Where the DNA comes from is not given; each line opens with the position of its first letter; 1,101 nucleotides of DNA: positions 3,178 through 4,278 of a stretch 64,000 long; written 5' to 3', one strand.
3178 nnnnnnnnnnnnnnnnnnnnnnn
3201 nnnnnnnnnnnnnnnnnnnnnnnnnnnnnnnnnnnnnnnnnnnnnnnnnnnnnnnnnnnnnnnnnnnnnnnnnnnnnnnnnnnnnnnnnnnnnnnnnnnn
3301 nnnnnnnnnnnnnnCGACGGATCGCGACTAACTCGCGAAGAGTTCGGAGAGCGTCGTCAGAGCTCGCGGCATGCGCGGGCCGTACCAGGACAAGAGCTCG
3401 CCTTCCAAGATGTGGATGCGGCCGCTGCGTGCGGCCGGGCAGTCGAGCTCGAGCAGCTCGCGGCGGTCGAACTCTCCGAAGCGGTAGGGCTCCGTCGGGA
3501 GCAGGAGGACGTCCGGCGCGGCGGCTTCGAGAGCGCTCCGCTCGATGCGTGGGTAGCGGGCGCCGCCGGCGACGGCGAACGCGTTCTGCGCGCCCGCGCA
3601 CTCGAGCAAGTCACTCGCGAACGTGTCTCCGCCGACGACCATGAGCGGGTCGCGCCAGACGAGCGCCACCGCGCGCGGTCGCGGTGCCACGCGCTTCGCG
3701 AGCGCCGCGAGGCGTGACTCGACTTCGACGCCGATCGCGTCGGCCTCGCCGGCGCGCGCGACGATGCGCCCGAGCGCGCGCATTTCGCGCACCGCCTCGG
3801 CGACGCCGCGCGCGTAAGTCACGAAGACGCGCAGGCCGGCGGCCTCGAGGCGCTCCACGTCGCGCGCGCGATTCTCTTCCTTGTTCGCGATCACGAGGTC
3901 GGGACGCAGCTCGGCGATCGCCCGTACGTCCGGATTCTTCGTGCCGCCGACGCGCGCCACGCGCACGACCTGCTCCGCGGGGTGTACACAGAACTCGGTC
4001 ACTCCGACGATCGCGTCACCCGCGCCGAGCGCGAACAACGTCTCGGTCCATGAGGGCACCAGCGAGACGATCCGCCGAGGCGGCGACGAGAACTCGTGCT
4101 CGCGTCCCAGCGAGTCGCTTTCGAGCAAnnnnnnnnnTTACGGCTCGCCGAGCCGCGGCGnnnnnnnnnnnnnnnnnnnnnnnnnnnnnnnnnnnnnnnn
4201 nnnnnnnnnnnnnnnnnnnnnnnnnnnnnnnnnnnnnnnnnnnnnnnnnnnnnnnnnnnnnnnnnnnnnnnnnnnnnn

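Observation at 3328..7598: PEP-CTERM surface protein co-transcribed with an 890-aa secreted ankyrin-repeat protein and a BtuF-like binding protein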

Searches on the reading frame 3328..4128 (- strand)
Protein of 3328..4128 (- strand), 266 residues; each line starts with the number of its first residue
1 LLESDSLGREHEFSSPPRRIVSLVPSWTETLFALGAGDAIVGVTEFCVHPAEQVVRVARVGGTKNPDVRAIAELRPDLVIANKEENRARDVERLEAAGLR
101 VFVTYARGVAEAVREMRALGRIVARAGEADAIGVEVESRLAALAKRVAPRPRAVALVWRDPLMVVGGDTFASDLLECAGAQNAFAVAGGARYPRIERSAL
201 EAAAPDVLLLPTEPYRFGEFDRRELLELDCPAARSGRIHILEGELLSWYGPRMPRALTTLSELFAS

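Call 3: search_protein_families(library=pfam, proteins=[window:3328-4128:-], max_evalue=0.01)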
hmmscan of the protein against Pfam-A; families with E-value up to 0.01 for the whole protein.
window:3328-4128:- (266 aa): 1 family
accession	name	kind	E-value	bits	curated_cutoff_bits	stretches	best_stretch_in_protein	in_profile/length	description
PF01497.23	Peripla_BP_2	-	6.7e-26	91.6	27.5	1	20-238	1-228/235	Periplasmic binding protein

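Call 4: search_protein_families(library=ncbifam, proteins=[window:3328-4128:-], max_evalue=0.01)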
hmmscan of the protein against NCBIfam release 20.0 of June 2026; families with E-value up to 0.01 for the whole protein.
window:3328-4128:- (266 aa): 8 families
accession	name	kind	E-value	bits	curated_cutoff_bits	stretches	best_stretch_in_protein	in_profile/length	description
NF038402.1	TroA_like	subfamily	7.2e-60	202.3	30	1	19-251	1-219/219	helical backbone metal receptor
TIGR04281.1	peripla_PGF_1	equivalog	5e-27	94.9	325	1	3-259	7-259/330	PGF-CTERM-anchored ABC transporter substrate-binding protein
NF002894.0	PRK03379.1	equivalog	2.1e-19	69.7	234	1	18-211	24-215/266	vitamin B12 ABC transporter substrate-binding protein BtuF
TIGR03659.1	IsdE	equivalog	3.9e-10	39.4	298.65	1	16-209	37-229/292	heme ABC transporter substrate-binding protein IsdE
TIGR03868.1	F420-O_ABCperi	hypoth_equivalog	5.1e-10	39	392.4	1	5-210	5-227/287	putative F420-0 ABC transporter substrate-binding protein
NF008501.1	PRK11411.1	subfamily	5.4e-08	32.1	320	1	12-210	34-237/303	Fe(3+) dicitrate ABC transporter substrate-binding protein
NF008200.0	PRK10957.1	equivalog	0.00011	21.3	205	0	63-157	113-207/330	Fe2+-enterobactin ABC transporter substrate-binding protein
NF010649.0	PRK14048.1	equivalog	0.00071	18.8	374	1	68-154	114-206/374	ferrichrome/ferrioxamine B periplasmic transporter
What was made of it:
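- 3328..4128 (-): Gene 3: a 266-aa leaderless TroA-like (class III, heme/B12-type) binding protein with an FCVHP motif. The BtuF equivalog scores 69.7 against 234 (call 4).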

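Call 27: find_homologous_proteins(query=window:3331-4128:-, max_evalue=1e-20)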
Query window:3331-4128:- (266 aa): 7432 proteins with E <= 1e-20 among 8000 candidates; the best 120 are listed.
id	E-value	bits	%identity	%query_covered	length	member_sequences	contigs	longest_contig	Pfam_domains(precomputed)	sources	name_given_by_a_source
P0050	5.7e-166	569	100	100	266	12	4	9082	PF01497.24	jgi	jgi:ABC-type Fe3+-hydroxamate transport system substrate-binding protein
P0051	5.3e-146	503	89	100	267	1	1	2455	PF01497.24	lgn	-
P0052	6.6e-144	496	88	99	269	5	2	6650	PF01497.24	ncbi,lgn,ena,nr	ncbi:MAG TPA: helical backbone metal receptor [Myxococcota bacterium]|nr:helical backbone metal rece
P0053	7.8e-138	476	85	100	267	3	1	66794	PF01497.24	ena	-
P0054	1.1e-133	463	82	99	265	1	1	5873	PF01497.24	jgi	jgi:ABC-type Fe3+-hydroxamate transport system substrate-binding protein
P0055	2.0e-130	452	82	99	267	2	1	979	PF01497.24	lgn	-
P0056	3.1e-128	445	78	100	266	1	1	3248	PF01497.24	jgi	jgi:ABC-type Fe3+-hydroxamate transport system substrate-binding protein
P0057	6.6e-128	444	79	96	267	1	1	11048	PF01497.24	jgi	jgi:ABC-type Fe3+-hydroxamate transport system substrate-binding protein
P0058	7.3e-128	444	78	100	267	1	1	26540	PF01497.24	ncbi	ncbi:MAG: helical backbone metal receptor [Myxococcota bacterium]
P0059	2.0e-125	436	77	96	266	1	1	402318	PF01497.24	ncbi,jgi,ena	-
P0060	3.3e-124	432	76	100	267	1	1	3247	PF01497.24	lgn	-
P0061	5.4e-122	424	77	96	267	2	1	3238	PF01497.24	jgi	jgi:ABC-type Fe3+-hydroxamate transport system substrate-binding protein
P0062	2.0e-120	419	75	100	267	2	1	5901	PF01497.24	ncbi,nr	ncbi:MAG TPA: helical backbone metal receptor [Myxococcota bacterium]|nr:helical backbone metal rece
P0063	4.5e-120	418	76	99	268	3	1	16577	PF01497.24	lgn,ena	-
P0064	4.7e-119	415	75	99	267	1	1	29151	PF01497.24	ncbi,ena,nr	ncbi:MAG TPA: helical backbone metal receptor [Myxococcota bacterium]|nr:helical backbone metal rece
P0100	1.9e-104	367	67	98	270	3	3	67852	PF01497.24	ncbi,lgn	-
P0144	7.4e-92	326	62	99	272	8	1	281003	PF01497.24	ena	-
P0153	7.0e-91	323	58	99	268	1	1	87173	PF01497.24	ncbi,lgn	-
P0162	1.3e-89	318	62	98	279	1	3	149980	PF01497.24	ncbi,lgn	-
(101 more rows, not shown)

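Call 28: find_encoding_contigs(protein=P0100, flank=7000, max_places=1)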
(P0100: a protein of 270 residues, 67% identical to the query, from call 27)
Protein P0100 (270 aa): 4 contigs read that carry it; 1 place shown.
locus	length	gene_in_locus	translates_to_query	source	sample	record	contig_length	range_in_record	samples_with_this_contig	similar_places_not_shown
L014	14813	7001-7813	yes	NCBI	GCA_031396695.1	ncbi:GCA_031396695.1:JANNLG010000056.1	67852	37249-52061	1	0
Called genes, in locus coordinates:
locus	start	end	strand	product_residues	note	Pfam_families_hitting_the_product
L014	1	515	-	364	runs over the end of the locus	PF00108:Thiolase_N, PF02803:Thiolase_C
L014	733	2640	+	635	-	PF01558:POR, PF01855:POR_N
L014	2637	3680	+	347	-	PF02775:TPP_enzyme_C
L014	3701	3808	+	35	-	-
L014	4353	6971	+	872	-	-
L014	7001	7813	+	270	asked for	PF01497:Peripla_BP_2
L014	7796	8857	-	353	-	PF13421:Band_7_1, PF01145:Band_7, PF17032:Zn_ribbon_15 (faint), PF12773:DZR, PF13240:Zn_Ribbon_1 (faint), PF24463:DUF7577 (faint), PF13248:Zn_ribbon_3 (weak)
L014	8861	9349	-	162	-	-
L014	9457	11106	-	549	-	-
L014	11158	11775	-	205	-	-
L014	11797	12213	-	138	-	-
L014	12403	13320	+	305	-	PF00561:Abhydrolase_1, PF12146:Hydrolase_4, PF12697:Abhydrolase_6 (weak)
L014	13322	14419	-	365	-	-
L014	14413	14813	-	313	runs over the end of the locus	PF00296:Bac_luciferase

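Call 29: find_encoding_contigs(protein=P0144, flank=7000, max_places=1)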
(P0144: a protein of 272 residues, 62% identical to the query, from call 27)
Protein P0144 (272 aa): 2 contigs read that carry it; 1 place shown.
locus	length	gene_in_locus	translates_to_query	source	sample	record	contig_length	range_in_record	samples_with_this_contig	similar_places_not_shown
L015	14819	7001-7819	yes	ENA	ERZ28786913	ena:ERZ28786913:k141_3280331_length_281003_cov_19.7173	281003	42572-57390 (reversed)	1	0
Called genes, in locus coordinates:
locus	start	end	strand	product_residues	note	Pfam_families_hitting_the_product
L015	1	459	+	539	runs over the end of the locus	PF00501:AMP-binding, PF13193:AMP-binding_C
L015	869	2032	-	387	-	PF00108:Thiolase_N, PF02803:Thiolase_C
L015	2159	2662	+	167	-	PF00571:CBS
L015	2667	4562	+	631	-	PF01558:POR, PF01855:POR_N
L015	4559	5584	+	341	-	PF02775:TPP_enzyme_C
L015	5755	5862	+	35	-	-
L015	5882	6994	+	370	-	PF01784:DUF34_NIF3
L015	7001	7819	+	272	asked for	PF01497:Peripla_BP_2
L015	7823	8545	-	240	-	PF11249:DUF3047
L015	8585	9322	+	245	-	PF01812:5-FTHF_cyc-lig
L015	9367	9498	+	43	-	PF08534:Redoxin, PF00578:AhpC-TSA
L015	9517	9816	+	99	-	PF00578:AhpC-TSA, PF08534:Redoxin (weak)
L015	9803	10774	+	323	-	PF13483:Lactamase_B_3, PF12706:Lactamase_B_2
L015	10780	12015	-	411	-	PF00365:PFK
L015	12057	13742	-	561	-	PF00072:Response_reg, PF00512:HisKA, PF02518:HATPase_c, PF00072:Response_reg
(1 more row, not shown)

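Call 30: find_encoding_contigs(protein=P0153, flank=7000, max_places=1)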
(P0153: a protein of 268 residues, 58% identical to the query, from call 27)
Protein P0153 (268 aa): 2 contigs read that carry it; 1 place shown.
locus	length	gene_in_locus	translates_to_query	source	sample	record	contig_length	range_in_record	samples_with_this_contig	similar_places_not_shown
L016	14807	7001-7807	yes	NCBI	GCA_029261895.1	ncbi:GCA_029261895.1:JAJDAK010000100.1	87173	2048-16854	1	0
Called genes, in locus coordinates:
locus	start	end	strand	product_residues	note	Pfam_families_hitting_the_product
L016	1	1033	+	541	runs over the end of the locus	PF00501:AMP-binding, PF13193:AMP-binding_C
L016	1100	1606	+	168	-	PF00571:CBS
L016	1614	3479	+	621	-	PF01558:POR, PF01855:POR_N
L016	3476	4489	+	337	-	PF02775:TPP_enzyme_C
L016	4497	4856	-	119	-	-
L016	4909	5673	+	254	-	PF00378:ECH_1, PF16113:ECH_2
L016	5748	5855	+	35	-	-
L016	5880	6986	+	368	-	PF01784:DUF34_NIF3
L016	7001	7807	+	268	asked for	PF01497:Peripla_BP_2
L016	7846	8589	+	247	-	PF00106:adh_short, PF08659:KR (weak), PF13561:adh_short_C2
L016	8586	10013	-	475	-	PF22842:Pel9A-like_beta_helix (weak), PF05048:NosD, PF13229:Beta_helix, PF00127:Copper-bind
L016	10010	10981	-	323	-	PF03150:CCP_MauG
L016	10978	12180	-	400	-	PF12704:MacB_PCD, PF02687:FtsX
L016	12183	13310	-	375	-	PF12704:MacB_PCD, PF02687:FtsX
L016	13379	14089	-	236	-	PF00005:ABC_tran, PF02463:SMC_N (faint), PF13304:AAA_21 (faint)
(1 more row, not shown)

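Call 55: search_solved_structures(query=window:3331-4128:-, max_evalue=0.001, show_alignments=2)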
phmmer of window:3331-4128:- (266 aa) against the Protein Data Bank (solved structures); distinct sequences matched with E-value up to 0.001: 29.
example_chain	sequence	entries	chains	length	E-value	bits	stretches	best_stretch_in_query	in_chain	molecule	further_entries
5gj3_A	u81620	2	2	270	1.6e-19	74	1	18-264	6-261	Periplasmic binding protein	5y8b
4m7o_A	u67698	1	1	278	7.4e-16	61.9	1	17-260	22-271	Iron-binding protein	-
5ysc_A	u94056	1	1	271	2.5e-14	56.9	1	15-255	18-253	Vitamin B12-binding protein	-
5b58_T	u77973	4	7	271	6.3e-14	55.6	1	18-262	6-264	Putative hemin transport system, substrate-binding protein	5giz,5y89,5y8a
5m3b_A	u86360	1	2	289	1.2e-13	54.8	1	17-215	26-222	Vitamin B12-binding protein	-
5m34_A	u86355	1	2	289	1.6e-13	54.3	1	17-215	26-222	Vitamin B12-binding protein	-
5m2q_A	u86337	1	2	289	1.6e-13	54.3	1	17-215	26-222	Outer membrane protein A,Vitamin B12-binding protein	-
5ovw_A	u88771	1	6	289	1.6e-13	54.3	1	17-215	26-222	Vitamin B12-binding protein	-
5m29_A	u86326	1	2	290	1.7e-13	54.2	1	17-215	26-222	Vitamin B12-binding protein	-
2r7a_A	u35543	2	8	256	1.7e-13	54.2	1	18-260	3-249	Bacterial heme binding protein | Periplasmic HEME binding protein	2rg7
4dbl_E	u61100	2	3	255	2.1e-13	53.9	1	19-215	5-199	Vitamin B12-binding protein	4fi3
1n2z_A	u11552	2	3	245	2.1e-13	53.9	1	19-215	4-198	Vitamin B12 transport protein btuF | Vitamin B12-binding protein btuF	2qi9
1n4a_A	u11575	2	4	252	2.8e-13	53.5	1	19-215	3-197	Vitamin B12 transport protein btuF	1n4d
2r79_A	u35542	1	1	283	2.1e-12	50.6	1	17-264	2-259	Periplasmic binding protein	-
3md9_A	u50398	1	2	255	7.5e-12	48.8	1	18-262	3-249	Hemin-binding periplasmic protein hmuT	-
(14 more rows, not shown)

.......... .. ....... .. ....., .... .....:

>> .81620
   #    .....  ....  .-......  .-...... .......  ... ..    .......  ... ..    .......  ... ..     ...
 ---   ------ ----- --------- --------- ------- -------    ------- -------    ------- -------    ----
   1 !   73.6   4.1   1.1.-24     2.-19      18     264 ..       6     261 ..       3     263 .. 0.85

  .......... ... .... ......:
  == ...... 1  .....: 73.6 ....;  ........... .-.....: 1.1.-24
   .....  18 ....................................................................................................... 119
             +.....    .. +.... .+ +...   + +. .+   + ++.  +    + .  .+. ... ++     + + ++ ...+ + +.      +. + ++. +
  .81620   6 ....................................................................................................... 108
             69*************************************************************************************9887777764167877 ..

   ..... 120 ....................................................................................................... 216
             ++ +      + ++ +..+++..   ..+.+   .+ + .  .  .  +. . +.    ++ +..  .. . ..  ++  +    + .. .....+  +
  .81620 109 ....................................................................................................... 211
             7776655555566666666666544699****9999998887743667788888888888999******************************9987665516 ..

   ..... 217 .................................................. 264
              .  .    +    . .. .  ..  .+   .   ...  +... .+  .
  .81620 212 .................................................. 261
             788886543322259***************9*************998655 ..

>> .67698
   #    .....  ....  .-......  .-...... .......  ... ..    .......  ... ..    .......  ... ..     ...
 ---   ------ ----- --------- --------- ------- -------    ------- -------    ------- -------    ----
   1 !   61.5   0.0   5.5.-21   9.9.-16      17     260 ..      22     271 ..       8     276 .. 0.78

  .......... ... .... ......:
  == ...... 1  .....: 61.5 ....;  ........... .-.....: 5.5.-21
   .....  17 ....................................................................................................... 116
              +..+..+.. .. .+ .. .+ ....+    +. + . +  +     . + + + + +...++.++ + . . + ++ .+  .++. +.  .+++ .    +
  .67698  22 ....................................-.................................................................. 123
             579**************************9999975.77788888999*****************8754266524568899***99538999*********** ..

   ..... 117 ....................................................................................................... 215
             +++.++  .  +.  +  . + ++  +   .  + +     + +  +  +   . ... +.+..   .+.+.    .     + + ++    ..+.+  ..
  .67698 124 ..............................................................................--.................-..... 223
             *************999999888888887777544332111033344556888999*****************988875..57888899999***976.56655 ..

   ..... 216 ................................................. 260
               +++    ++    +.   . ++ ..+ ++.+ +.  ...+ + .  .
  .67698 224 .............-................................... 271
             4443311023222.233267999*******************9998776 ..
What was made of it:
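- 3328..4128 (-): The best PDB matches are RhuT 5gj3 at 1.6e-19 and BtuF 1n2z at 2e-13 (call 55).
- Closest known: BtuF / HmuT / ShuT / RhuT class III periplasmic binding proteins. Same: The Peripla_BP_2 fold is shared, and the best solved relatives bind heme or B12 (calls 3, 55).
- Gene 3 belongs to the heme/B12-type binding-protein class (call 55).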

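Call 57: find_encoding_contigs(protein=P0162, flank=7000, max_places=3)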
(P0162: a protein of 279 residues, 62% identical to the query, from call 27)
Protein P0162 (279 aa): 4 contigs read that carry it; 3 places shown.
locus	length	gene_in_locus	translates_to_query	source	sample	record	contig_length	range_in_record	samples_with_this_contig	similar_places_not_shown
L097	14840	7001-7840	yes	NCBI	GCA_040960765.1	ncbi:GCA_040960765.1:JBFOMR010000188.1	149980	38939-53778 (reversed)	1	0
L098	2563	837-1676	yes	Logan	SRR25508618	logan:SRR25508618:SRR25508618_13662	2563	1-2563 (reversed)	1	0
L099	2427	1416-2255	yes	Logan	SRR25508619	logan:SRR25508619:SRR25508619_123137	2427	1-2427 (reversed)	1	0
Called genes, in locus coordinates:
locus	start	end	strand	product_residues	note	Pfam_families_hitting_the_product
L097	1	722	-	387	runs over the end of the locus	PF00108:Thiolase_N, PF02803:Thiolase_C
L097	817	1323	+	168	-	PF00571:CBS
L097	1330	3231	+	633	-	PF01558:POR, PF01855:POR_N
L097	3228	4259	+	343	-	PF02775:TPP_enzyme_C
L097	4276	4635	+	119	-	-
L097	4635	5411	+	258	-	PF00378:ECH_1, PF16113:ECH_2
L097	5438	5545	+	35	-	-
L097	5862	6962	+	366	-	PF01784:DUF34_NIF3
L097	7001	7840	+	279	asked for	PF01497:Peripla_BP_2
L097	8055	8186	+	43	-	PF08534:Redoxin, PF00578:AhpC-TSA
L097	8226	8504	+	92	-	PF00578:AhpC-TSA, PF08534:Redoxin (weak)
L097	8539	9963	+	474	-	PF01546:Peptidase_M20, PF07687:M20_dimer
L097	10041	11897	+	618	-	PF00481:PP2C (faint), PF13672:PP2C_2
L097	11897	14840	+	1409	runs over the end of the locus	PF00069:Pkinase, PF07714:PK_Tyr_Ser-Thr, PF17667:Pkinase_fungal (faint), PF00069:Pkinase, PF07714:PK_Tyr_Ser-Thr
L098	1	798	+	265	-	?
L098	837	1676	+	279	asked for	PF01497:Peripla_BP_2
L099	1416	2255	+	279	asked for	PF01497:Peripla_BP_2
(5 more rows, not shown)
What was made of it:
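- Gene 3 pre-dates the other two at this site, next to NIF3 (calls 29, 30, 57).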

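Call 85: search_protein_families(library=padloc, proteins=[window:3331-4128:-], max_evalue=0.001)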
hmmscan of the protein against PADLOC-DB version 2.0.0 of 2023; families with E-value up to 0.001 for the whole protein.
window:3331-4128:- (266 aa): 0 families
